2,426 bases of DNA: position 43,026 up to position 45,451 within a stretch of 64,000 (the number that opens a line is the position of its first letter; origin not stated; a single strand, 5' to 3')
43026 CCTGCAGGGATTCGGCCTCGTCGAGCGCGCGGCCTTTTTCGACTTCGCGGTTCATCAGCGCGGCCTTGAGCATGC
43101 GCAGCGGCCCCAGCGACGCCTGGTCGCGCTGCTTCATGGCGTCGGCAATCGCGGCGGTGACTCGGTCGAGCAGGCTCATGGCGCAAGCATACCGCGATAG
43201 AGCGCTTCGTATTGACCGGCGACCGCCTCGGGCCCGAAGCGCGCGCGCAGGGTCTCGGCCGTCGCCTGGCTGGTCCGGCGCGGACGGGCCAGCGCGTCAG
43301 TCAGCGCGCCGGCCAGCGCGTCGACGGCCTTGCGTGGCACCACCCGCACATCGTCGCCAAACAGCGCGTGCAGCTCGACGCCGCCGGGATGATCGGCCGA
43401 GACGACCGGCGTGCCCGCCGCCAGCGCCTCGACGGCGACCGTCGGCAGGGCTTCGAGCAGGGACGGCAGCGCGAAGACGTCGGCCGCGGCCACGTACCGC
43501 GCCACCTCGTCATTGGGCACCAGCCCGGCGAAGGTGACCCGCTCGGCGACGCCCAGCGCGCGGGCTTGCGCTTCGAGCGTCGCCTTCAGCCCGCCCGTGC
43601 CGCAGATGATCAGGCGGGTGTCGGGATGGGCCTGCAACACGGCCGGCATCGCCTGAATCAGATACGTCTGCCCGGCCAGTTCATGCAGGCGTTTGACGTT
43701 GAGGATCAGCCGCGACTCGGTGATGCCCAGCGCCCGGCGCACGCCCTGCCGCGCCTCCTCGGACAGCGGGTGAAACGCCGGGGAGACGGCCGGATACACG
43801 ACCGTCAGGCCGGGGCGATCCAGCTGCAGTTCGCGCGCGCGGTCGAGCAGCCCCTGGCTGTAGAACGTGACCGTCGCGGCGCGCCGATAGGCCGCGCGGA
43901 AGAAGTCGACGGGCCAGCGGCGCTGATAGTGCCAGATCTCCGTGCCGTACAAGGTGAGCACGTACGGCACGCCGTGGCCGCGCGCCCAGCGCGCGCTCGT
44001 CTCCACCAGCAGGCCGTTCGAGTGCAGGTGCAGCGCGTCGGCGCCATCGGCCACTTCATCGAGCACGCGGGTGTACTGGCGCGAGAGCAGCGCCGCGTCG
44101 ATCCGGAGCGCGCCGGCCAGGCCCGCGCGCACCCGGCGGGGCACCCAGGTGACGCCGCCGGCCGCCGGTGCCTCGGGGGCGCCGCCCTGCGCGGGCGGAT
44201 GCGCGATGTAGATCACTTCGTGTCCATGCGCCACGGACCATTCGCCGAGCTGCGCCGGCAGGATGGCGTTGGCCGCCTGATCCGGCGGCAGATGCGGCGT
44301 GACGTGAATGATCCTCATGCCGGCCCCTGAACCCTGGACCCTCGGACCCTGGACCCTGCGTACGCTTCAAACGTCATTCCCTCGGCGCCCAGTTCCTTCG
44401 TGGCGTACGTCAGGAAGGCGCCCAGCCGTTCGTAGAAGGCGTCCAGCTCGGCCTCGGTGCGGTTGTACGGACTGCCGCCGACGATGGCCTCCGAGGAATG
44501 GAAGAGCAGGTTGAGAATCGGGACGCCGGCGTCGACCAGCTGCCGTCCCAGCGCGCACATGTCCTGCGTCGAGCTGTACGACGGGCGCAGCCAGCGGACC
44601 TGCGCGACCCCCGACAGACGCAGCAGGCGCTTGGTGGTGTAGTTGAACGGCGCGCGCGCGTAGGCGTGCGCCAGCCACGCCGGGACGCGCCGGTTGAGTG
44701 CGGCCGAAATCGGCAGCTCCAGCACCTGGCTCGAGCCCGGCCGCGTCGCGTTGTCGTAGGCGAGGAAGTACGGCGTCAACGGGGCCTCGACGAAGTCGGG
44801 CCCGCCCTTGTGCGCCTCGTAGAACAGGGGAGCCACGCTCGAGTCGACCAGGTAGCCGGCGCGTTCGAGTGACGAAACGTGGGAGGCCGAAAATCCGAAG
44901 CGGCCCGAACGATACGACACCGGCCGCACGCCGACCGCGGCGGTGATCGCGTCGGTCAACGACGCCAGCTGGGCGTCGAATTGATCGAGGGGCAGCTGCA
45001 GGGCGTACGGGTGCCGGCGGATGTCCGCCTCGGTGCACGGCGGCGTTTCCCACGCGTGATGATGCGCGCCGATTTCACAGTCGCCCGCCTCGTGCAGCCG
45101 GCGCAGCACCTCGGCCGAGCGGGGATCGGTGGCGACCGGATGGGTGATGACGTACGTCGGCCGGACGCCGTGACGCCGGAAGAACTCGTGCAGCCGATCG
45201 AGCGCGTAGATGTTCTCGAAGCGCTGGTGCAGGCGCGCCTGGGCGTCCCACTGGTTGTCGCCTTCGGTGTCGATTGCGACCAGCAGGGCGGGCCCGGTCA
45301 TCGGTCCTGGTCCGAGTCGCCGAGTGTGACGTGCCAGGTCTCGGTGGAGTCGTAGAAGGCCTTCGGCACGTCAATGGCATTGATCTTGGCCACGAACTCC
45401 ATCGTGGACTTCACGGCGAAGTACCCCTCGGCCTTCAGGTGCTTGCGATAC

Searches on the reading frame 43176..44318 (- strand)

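Call 79: search_protein_families(library=pfam, proteins=[window:43176-44318:-])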
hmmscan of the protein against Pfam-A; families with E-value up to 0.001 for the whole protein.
window:43176-44318:- (380 aa): 6 families
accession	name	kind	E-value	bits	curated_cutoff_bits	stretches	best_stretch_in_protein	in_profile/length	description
PF00534.26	Glycos_transf_1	-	2.6e-32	112.1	26.4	1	195-347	7-160/172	Glycosyl transferases group 1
PF13692.12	Glyco_trans_1_4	-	7.4e-28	98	27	1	204-343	3-140/142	Glycosyl transferases group 1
PF13579.12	Glyco_trans_4_4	-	7.4e-13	49.6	29.7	1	23-176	9-157/158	Glycosyl transferase 4-like domain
PF13439.12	Glyco_transf_4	-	2.4e-11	44.4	28.5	1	24-180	11-168/170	Glycosyltransferase Family 4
PF20706.3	GT4-conflict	-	1.1e-05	25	26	1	210-361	205-372/385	Family 4 Glycosyltransferase in conflict systems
PF13524.12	Glyco_trans_1_2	-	0.00034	21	25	1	251-360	27-128/144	Glycosyl transferase-like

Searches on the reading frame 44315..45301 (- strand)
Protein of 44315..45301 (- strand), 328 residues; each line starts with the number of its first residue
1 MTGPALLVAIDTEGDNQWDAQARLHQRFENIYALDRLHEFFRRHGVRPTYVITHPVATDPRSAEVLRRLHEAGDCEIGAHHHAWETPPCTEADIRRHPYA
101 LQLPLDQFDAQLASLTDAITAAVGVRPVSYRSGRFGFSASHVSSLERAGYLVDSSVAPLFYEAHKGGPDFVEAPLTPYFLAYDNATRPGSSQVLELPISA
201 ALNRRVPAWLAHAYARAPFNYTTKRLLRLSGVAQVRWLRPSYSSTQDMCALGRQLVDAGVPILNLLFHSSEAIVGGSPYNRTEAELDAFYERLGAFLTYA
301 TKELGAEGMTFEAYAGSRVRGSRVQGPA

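Call 79: search_protein_families(library=pfam, proteins=[window:44315-45301:-])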
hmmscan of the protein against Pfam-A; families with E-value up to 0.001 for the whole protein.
window:44315-45301:- (328 aa): 1 family
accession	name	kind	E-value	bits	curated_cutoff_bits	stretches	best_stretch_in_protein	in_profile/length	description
PF01522.26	Polysacc_deac_1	-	5.3e-07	30.1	23.1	1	36-150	23-121/124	Polysaccharide deacetylase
